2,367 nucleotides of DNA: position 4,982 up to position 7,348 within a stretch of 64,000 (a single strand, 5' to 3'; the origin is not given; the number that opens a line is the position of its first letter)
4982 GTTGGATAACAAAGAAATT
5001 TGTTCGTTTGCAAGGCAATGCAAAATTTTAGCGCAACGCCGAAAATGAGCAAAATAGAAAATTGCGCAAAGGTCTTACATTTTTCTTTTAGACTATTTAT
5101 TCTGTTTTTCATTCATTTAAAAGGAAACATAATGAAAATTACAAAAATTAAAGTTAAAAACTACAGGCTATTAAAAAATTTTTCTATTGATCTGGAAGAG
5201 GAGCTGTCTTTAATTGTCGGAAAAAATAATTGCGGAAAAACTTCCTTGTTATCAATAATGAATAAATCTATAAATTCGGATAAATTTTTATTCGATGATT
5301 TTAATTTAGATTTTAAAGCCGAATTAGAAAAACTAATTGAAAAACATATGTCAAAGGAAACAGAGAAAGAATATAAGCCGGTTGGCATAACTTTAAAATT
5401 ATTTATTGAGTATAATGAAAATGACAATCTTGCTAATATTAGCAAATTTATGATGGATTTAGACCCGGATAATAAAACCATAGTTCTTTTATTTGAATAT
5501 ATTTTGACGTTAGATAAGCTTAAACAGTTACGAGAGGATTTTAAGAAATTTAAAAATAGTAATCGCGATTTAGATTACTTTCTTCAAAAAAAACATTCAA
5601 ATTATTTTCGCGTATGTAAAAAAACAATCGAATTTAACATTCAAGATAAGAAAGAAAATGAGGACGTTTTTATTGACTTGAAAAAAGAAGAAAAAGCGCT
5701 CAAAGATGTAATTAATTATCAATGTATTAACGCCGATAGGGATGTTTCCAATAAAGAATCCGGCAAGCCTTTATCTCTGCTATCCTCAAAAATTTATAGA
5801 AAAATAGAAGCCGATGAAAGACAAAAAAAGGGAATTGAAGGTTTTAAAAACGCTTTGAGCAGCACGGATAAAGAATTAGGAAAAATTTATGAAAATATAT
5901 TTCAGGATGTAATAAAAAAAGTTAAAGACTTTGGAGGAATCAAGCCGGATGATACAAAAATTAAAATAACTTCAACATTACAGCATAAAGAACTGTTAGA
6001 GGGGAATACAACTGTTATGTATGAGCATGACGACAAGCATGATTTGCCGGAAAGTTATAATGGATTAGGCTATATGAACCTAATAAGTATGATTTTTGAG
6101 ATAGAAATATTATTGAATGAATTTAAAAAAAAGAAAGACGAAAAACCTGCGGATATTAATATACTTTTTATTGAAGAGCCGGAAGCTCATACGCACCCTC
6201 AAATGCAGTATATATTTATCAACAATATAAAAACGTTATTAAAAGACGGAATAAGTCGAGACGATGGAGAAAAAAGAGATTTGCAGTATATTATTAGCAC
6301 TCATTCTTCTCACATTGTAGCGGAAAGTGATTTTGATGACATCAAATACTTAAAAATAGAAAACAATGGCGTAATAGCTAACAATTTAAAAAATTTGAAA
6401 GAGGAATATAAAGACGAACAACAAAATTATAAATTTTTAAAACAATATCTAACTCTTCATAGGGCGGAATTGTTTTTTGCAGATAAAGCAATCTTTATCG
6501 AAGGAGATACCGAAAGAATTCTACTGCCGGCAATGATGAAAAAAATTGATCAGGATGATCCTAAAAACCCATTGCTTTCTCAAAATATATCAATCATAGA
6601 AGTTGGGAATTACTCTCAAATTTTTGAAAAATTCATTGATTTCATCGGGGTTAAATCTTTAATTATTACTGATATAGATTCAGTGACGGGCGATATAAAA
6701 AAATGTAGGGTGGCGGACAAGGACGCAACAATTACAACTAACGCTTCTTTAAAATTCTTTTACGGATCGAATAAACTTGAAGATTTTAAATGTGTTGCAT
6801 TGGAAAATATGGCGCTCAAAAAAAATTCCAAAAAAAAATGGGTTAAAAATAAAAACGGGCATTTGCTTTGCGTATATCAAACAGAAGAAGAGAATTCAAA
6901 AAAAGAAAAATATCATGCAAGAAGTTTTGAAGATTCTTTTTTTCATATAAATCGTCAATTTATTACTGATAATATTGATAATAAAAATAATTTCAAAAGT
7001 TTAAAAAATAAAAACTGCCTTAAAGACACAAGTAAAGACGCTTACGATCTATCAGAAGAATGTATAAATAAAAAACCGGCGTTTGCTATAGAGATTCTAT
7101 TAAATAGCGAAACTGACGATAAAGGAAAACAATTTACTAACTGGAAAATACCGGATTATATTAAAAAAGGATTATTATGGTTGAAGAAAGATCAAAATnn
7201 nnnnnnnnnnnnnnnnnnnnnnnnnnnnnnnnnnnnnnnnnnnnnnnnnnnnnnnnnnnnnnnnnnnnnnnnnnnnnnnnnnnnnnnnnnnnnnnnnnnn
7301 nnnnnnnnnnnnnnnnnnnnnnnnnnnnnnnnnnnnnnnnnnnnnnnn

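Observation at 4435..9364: Gabija-like OLD nuclease + UvrD helicase island inserted between nifS-like and glyS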

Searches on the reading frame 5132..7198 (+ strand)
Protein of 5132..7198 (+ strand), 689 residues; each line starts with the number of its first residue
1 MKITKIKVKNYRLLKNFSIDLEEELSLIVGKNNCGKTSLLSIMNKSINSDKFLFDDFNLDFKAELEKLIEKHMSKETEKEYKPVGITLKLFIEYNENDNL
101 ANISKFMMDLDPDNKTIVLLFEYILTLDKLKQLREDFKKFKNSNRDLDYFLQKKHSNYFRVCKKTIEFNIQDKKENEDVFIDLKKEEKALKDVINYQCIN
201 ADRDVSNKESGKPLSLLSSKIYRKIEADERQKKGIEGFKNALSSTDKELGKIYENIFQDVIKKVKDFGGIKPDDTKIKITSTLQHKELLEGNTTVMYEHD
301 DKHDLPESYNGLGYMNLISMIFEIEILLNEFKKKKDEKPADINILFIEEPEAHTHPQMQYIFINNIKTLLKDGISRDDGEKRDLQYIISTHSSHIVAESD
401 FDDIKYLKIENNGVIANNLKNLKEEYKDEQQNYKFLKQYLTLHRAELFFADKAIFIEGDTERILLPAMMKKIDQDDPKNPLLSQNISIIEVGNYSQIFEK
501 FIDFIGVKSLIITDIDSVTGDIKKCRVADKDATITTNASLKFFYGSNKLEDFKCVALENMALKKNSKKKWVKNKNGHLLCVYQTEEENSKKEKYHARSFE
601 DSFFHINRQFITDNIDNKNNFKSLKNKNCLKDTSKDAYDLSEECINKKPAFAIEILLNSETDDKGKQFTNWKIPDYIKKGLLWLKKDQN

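Call 3: search_protein_families(library=padloc, proteins=[window:5132-7198:+], max_evalue=0.01)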
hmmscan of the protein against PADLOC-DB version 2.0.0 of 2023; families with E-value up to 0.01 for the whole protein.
window:5132-7198:+ (689 aa): 83 families (the best 25 are shown)
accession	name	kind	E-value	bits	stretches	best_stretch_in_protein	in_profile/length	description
PDLC00079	GajA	-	1.2e-291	967.6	1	1-686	1-701/702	AAA ATPase domain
PDLC00065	GajA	-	8.5e-189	627.5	1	1-687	1-666/670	AAA ATPase domain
PDLC00063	GajA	-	5.2e-150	499.2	1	1-688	1-663/679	AAA ATPase domain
PDLC00088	GajA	-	2.2e-132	440.4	1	309-687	1-372/372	AAA ATPase domain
PDLC00093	GajA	-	8.3e-122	406.3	1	1-687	1-721/736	AAA ATPase domain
PDLC00095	GajA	-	2e-110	368.5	1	1-686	1-731/752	AAA ATPase domain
PDLC00068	GajA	-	2.2e-79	265.8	2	190-532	2-349/545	AAA ATPase domain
PDLC00082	GajA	-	4.5e-74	248.1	1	1-686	1-694/694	AAA ATPase domain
PDLC02979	AriA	-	5.9e-62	208.6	1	1-396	1-373/373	-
PDLC00076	GajA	-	7.6e-48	161.4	1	1-634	1-636/700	AAA ATPase domain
PDLC00069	GajA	-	2.7e-47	159.6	1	1-686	1-685/687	AAA ATPase domain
PDLC00096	GajA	-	2e-43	147.1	2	274-685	231-613/630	AAA ATPase domain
PDLC00077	GajA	-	6.5e-43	145.2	1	1-530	1-512/616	AAA ATPase domain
PDLC00091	GajA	-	1.1e-40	138.1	2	223-686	181-621/627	AAA ATPase domain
PDLC00099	GajA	-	1.8e-37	127.6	2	272-687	245-620/626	AAA ATPase domain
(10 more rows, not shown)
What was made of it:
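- Closest known: PADLOC Gabija subfamily PDLC00079. Same: End-to-end profile matches (call 3).
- Eight GajA profiles outrank every other family (call 3).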

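Call 4: search_protein_families(library=pfam, proteins=[window:5132-7198:+], max_evalue=0.01)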
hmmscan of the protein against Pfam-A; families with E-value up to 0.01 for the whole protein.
window:5132-7198:+ (689 aa): 7 families
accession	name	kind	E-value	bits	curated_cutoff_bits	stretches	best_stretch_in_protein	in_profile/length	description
PF13175.12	AAA_15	-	1.4e-65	222.8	32.1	1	1-396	1-374/374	AAA ATPase domain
PF20469.4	OLD-like_TOPRIM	-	3.2e-15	56.8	23.2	1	448-516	1-67/67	Overcoming lysogenization defect protein-like, TOPRIM domain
PF13304.12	AAA_21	-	4e-07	30.8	27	1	344-396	261-303/304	AAA domain, putative AbiEii toxin, Type IV TA system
PF11398.14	DUF2813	-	1.5e-05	25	21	1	1-64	1-67/372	Protein of unknown function (DUF2813)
PF13514.12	AAA_27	-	0.00095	19.2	22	1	1-66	1-75/206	AAA domain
PF12775.13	AAA_7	-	0.0029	17.6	25.8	1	26-85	36-98/181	P-loop containing dynein motor region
PF02463.25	SMC_N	-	0.0042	17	40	1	3-41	2-42/220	RecF/RecN/SMC N terminal domain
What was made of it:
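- On Gabija (class 2 OLD nuclease GajA + helicase GajB): Pfam AAA_15, E 1.4e-65, over residues 1-396 (call 4). PF20469, E 3.2e-15 (call 4).
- On PARIS (AriA/AriB): The TOPRIM domain is fused in the same polypeptide (call 4).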

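Call 9: search_solved_structures(query=window:5132-7198:+, show_alignments=2)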
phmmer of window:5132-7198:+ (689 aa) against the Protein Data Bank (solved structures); distinct sequences matched with E-value up to 0.001: 4.
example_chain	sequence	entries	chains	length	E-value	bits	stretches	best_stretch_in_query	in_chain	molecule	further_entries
6p74_A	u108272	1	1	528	3.1e-07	32.5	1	341-475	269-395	Putative ATP-dependent endonuclease of the OLD family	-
6nk8_A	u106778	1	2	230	2.1e-05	26.5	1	435-518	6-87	Class 2 OLD family nuclease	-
9kjx_B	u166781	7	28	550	0.00061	21.6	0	4-47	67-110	AAA family ATPase | Retron I-A effector PtuA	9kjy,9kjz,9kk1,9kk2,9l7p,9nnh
9nnk_C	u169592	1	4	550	0.00088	21.1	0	4-47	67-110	Retreon I-A effector PtuA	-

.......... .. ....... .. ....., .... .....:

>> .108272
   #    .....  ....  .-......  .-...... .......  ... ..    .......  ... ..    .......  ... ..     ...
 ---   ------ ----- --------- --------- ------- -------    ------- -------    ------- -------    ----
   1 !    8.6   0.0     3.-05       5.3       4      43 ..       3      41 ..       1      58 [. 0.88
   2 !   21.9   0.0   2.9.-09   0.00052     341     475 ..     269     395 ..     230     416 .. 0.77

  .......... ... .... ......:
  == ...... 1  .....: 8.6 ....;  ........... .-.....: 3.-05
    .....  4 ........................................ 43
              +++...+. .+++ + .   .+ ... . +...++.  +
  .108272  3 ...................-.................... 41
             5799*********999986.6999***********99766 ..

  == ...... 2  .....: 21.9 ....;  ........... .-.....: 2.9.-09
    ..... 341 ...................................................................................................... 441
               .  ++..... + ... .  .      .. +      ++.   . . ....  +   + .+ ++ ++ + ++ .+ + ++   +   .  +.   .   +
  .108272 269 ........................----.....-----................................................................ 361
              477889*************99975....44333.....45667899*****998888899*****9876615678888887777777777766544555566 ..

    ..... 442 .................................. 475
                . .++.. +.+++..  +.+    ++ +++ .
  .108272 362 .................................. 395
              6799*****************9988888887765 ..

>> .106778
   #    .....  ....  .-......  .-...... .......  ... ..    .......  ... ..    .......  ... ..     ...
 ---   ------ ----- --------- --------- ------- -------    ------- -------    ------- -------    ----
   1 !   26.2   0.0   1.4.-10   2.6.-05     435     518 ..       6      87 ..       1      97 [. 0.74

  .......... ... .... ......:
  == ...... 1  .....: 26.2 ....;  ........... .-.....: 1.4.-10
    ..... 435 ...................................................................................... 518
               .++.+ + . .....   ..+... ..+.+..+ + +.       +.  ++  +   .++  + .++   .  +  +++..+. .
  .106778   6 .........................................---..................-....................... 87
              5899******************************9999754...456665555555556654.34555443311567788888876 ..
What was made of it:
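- Closest known: Burkholderia pseudomallei and Xanthomonas campestris class 2 OLD nucleases. Same: Overall the class 1 Thermus scotoductus OLD (6P74) scores higher, mainly through the ATPase region (call 9).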

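Call 11: find_encoding_contigs(protein=window:5132-7198:+, flank=10000, max_places=6)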
Protein window:5132-7198:+ (689 aa): no gene with exactly this product is on record in the collection.

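Call 12: search_solved_structures(query=window:5132-7198:+, max_evalue=10)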
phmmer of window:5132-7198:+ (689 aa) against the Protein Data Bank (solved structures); distinct sequences matched with E-value up to 10: 20.
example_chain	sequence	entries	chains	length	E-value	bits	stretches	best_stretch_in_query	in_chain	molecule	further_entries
6p74_A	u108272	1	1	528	3.1e-07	32.5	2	341-475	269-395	Putative ATP-dependent endonuclease of the OLD family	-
6nk8_A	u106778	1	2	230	2.1e-05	26.5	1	435-518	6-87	Class 2 OLD family nuclease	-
9kjx_B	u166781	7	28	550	0.00061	21.6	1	4-47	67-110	AAA family ATPase | Retron I-A effector PtuA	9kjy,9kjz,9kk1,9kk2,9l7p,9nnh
9nnk_C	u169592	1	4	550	0.00088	21.1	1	4-47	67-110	Retreon I-A effector PtuA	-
9nnb_C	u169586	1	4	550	0.0015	20.3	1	4-47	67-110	Retron I-A effector PtuA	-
6njv_A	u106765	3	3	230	0.0022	19.8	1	435-520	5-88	Xcc_CTR_I | Xcc_ctr_pt | Xcc_ctr_Hg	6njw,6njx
9vh1_D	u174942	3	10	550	0.003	19.3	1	4-47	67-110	Retron Ec78 probable ATPase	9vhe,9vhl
9vkz_A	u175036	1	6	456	0.0032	19.2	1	4-47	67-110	Retron Ec78 probable ATPase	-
9u9y_A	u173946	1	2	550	0.007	18.1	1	4-47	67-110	AAA family ATPase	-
8ee4_A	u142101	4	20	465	0.011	17.5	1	1-44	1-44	PtuA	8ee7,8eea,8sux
1us8_A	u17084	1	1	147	0.014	17.1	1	1-42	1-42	DNA DOUBLE-STRAND BREAK REPAIR RAD50 ATPASE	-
1f2t_A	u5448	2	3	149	0.015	17.1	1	1-42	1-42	RAD50 ABC-ATPASE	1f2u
9nlj_U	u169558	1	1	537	0.019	16.7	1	7-51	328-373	Uup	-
3qkr_A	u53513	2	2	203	0.02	16.6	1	1-42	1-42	DNA double-strand break repair rad50 ATPase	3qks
1ii8_A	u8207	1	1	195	0.02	16.6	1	1-42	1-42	Rad50 ABC-ATPase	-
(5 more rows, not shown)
